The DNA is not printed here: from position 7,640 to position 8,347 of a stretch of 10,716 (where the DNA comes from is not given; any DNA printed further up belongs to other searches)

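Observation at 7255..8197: No tail tube, tape-measure or baseplate genes between capsid and fibre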

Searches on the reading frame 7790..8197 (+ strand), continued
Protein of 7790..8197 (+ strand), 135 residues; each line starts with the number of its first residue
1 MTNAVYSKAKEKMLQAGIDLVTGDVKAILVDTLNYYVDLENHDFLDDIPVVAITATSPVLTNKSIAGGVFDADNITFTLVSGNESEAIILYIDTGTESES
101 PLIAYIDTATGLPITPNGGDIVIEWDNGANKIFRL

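Call 74: get_annotated_region(hit=H7, flank=7000)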
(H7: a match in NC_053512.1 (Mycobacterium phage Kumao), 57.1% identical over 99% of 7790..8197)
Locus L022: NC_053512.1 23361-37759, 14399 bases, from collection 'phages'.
description: Mycobacterium phage Kumao, complete genome.
organism: Mycobacterium phage Kumao (NCBI taxid 2041344)
taxonomy: Viruses; Duplodnaviria; Heunggongvirae; Uroviricota; Caudoviricetes; Vilmaviridae; Kumaovirus; Kumaovirus kumao
host: Mycobacterium smegmatis mc2 155; source: soil; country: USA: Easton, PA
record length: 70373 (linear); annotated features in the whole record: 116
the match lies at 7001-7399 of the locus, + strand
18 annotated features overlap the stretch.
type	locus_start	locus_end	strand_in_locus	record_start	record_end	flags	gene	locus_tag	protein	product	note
CDS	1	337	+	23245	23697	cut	29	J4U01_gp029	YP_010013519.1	minor tail protein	-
CDS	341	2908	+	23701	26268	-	30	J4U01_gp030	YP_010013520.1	minor tail protein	-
CDS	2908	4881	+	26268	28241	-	31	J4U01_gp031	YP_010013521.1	minor tail protein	-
CDS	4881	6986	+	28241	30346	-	32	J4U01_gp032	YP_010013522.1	minor tail protein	-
CDS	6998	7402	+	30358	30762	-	33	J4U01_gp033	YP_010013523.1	hypothetical protein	-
CDS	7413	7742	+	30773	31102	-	34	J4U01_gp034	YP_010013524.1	membrane protein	-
CDS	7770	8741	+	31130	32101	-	35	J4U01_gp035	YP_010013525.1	minor tail protein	-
CDS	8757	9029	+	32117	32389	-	36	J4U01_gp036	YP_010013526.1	hypothetical protein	-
CDS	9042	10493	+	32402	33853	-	37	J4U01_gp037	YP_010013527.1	endolysin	-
CDS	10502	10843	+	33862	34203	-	38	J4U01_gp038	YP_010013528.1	holin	-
CDS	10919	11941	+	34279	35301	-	39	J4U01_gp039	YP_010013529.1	endolysin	-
CDS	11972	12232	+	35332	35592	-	40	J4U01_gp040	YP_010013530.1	glutaredoxin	NrdH glutaredoxin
CDS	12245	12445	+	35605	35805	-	41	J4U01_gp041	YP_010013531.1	hypothetical protein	-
CDS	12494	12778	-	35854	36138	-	42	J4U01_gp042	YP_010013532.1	hypothetical protein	-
CDS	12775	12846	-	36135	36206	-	43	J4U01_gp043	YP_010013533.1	hypothetical protein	-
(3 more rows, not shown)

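Call 78: find_homologous_proteins(query=window:7790-8197:+)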
Query window:7790-8197:+ (135 aa): 4188 proteins with E <= 0.001 among 4199 candidates; the best 120 are listed.
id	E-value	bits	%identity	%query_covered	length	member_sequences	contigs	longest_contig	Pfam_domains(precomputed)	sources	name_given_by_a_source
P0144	1.1e-79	283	99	100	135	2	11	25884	-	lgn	-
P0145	3.8e-66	239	82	100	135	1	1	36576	-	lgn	-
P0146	1.6e-53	198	72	100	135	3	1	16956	-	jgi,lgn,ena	-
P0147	7.3e-53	196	60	85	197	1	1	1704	PF17883.7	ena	-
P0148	6.8e-51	190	69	100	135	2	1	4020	-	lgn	-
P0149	1.0e-45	173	61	100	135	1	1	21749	-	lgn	-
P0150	4.7e-45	171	58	100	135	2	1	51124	-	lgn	-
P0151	2.1e-44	169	56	100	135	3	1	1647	-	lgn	-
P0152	3.4e-44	168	59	100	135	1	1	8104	-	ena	-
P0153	4.2e-44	168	62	100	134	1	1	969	-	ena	-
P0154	5.4e-44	167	58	100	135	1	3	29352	-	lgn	-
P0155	7.0e-44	167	59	100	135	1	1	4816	-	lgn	-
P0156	7.2e-44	167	60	100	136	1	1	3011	-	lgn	-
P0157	8.5e-44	167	60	100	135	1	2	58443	-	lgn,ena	-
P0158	1.3e-43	166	59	100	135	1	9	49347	-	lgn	-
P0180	1.3e-42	163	59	100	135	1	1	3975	-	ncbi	ncbi:MAG: hypothetical protein QXO96_05965 [Sulfolobales archaeon]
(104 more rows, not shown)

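Call 79: find_encoding_contigs(protein=P0146, flank=9000, max_places=1)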
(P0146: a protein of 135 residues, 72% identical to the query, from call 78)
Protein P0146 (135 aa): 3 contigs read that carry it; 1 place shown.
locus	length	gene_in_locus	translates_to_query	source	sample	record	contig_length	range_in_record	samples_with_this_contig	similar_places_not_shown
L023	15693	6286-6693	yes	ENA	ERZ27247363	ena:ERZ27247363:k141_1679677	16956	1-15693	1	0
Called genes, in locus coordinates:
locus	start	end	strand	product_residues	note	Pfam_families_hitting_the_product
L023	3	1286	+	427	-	?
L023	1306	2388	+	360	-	-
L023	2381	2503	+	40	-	-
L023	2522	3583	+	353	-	-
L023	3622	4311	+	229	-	-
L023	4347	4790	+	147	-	-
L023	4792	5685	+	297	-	PF04454:Linocin_M18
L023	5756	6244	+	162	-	-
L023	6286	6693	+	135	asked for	-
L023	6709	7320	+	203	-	-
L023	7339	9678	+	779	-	-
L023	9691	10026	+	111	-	-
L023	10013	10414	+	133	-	-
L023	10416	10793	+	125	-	-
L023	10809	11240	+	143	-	-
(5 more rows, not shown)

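Call 80: find_encoding_contigs(protein=P0150, flank=9000, max_places=1)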
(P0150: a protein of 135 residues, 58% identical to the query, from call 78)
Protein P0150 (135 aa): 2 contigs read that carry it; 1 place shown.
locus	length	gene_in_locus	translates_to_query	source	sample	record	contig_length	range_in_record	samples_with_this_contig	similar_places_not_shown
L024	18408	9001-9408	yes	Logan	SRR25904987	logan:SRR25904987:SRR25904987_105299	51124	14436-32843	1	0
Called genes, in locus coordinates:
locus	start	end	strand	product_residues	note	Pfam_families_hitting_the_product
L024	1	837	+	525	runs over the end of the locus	-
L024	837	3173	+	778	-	PF16510:P22_portal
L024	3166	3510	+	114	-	-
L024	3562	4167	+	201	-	PF13876:Phage_gp49_66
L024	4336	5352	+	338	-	-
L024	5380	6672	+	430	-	PF13252:Phage_capsid_3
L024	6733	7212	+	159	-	-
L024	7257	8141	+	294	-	PF02026:RyR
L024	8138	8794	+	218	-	PF24175:SU10_adaptor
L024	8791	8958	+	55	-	-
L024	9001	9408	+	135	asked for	-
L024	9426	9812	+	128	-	-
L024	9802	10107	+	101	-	-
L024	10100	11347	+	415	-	-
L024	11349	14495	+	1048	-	-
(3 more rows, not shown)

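Call 81: find_encoding_contigs(protein=P0180, flank=9000, max_places=1)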
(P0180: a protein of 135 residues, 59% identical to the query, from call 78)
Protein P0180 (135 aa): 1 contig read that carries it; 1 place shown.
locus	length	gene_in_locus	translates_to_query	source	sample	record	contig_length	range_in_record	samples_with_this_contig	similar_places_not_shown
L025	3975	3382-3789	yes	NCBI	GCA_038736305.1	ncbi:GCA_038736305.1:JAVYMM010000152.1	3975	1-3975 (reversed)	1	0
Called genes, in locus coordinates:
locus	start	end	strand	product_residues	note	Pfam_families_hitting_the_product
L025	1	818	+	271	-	?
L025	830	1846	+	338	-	PF27290:YonD_N (faint)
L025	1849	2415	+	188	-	-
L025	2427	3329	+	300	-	PF27364:YonB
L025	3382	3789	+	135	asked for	-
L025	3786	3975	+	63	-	?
